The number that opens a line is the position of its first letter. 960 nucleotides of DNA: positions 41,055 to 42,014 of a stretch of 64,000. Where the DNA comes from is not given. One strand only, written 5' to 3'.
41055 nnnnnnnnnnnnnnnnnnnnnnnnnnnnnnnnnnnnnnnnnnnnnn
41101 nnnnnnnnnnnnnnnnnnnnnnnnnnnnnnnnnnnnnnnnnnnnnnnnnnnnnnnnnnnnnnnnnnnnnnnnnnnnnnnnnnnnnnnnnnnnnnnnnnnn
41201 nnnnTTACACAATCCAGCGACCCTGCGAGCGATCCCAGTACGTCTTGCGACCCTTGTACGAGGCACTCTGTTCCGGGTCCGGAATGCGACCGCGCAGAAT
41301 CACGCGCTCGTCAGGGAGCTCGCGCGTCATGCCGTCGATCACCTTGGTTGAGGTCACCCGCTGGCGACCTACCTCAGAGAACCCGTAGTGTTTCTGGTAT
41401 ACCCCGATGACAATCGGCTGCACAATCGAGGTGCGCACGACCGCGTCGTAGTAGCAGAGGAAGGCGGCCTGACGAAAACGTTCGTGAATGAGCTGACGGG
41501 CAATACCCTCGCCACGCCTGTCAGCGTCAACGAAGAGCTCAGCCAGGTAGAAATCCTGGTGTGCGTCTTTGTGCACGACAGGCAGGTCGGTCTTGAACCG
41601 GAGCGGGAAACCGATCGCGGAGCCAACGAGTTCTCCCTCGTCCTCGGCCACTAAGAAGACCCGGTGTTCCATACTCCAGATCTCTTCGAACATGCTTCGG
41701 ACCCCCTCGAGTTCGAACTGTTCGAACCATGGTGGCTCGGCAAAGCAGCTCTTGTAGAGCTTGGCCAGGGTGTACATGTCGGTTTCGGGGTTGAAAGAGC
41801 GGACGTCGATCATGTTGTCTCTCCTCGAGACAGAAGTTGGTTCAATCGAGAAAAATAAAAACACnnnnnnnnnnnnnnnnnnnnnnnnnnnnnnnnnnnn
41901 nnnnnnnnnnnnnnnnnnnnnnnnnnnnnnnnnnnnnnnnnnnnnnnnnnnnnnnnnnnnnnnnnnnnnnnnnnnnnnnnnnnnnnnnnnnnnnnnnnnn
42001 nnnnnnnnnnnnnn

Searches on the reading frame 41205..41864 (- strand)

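Call 15: search_protein_families(library=pfam, proteins=[window:41205-41864:-], max_evalue=0.001)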
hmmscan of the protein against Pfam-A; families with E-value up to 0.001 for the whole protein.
window:41205-41864:- (219 aa): 4 families
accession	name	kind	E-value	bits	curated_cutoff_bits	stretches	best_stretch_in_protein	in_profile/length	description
PF00583.31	Acetyltransf_1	-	2.1e-10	41.3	20.7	1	44-162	10-116/116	Acetyltransferase (GNAT) family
PF13508.13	Acetyltransf_7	-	6.6e-08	33.3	27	1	67-137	2-58/84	Acetyltransferase (GNAT) domain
PF13673.13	Acetyltransf_10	-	7.7e-06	26.3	23.6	1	58-172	22-117/128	Acetyltransferase (GNAT) domain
PF13527.13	Acetyltransf_9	-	0.00014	22.3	25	1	27-158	7-121/127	Acetyltransferase (GNAT) domain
